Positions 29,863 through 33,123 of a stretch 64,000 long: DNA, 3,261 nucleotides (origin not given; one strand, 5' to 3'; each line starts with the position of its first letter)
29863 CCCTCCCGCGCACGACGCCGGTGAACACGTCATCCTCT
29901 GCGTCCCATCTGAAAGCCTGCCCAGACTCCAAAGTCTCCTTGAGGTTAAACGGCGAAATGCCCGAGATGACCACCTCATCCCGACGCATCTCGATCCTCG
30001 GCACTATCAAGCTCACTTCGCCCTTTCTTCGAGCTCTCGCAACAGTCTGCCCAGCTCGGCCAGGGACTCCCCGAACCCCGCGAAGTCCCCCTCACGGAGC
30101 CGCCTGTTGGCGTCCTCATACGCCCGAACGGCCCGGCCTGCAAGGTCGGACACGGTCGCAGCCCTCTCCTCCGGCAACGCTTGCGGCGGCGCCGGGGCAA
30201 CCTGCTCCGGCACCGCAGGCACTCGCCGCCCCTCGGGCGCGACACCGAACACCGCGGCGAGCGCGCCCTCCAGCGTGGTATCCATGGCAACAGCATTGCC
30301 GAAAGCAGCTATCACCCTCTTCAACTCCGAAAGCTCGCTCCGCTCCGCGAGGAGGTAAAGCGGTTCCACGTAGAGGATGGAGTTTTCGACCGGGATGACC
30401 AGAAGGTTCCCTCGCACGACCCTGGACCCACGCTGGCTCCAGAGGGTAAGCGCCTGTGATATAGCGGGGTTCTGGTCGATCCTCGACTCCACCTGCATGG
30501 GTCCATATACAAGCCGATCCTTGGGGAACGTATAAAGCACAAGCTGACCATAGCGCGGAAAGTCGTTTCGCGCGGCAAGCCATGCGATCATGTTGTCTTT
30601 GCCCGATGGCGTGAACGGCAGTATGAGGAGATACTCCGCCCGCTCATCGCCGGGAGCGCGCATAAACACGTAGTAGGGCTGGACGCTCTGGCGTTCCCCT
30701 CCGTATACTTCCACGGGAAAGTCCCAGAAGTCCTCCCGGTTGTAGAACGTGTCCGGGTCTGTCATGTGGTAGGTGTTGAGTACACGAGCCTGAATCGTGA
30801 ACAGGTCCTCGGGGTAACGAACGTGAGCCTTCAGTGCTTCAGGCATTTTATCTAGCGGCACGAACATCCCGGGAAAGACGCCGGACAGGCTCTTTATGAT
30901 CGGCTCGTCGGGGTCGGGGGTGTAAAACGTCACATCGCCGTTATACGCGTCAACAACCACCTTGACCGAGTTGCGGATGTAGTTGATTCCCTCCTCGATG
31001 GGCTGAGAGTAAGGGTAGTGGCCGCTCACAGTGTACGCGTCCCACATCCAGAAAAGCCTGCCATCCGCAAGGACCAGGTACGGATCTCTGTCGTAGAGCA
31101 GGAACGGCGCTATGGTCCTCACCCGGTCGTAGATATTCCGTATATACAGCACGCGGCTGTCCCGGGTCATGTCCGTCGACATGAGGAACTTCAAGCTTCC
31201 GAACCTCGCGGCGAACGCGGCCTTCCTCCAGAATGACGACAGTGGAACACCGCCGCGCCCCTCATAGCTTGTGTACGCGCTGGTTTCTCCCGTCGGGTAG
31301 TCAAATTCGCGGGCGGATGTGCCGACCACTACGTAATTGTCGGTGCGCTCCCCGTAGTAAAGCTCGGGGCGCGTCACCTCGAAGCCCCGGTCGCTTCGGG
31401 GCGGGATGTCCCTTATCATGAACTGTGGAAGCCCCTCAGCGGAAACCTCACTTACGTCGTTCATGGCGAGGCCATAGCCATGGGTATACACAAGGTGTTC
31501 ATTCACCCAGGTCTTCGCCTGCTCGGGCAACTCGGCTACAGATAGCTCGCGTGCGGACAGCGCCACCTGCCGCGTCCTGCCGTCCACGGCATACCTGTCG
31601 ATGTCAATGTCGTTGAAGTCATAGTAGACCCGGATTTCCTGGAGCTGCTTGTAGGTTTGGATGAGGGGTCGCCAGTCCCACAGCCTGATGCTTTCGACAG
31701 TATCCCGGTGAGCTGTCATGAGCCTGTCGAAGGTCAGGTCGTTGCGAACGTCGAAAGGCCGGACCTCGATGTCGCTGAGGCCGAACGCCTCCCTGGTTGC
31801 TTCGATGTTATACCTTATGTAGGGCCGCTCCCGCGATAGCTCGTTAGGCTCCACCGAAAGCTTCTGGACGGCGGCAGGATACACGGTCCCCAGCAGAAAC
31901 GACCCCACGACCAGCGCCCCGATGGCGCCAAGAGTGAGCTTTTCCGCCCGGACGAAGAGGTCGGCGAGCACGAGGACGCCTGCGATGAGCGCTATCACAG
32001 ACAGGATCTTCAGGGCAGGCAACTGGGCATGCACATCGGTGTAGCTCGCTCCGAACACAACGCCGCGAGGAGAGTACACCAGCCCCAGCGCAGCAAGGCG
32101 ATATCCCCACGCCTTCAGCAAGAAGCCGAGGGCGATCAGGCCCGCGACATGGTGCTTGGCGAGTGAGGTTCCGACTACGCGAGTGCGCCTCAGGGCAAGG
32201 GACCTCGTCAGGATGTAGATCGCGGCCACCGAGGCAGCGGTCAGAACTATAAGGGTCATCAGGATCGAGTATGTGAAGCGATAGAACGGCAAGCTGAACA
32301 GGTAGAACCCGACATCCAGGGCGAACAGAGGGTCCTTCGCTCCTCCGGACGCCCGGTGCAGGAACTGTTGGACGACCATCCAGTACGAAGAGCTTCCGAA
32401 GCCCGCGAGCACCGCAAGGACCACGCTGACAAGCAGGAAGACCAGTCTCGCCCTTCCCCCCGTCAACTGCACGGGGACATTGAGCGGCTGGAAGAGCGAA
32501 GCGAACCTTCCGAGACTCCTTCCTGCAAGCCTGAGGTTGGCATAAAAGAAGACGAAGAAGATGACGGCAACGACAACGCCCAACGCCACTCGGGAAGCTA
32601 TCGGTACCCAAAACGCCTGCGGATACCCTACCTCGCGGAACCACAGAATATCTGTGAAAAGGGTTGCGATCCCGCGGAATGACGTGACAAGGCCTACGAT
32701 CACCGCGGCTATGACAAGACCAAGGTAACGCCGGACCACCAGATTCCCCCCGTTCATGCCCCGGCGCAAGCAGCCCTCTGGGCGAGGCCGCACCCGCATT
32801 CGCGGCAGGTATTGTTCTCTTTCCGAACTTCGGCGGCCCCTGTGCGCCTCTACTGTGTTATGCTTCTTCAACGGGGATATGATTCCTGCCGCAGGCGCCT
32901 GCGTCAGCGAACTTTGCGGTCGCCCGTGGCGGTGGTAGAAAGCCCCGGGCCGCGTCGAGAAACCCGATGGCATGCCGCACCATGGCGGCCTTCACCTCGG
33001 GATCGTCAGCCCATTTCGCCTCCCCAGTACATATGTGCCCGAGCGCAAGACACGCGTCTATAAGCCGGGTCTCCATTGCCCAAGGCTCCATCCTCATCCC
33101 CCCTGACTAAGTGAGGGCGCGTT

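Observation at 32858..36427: Candidate undescribed radical SAM RiPP system with an unannotated 33-aa precursor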

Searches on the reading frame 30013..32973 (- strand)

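Call 3: search_protein_families(library=pfam, proteins=[window:30013-32973:-], max_evalue=0.01)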
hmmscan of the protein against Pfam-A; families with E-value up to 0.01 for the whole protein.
window:30013-32973:- (986 aa): 1 family
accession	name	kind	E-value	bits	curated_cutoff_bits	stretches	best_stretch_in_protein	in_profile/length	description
PF03699.18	UPF0182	-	1.1e-296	986.5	27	1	87-845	3-770/770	Uncharacterised protein family (UPF0182)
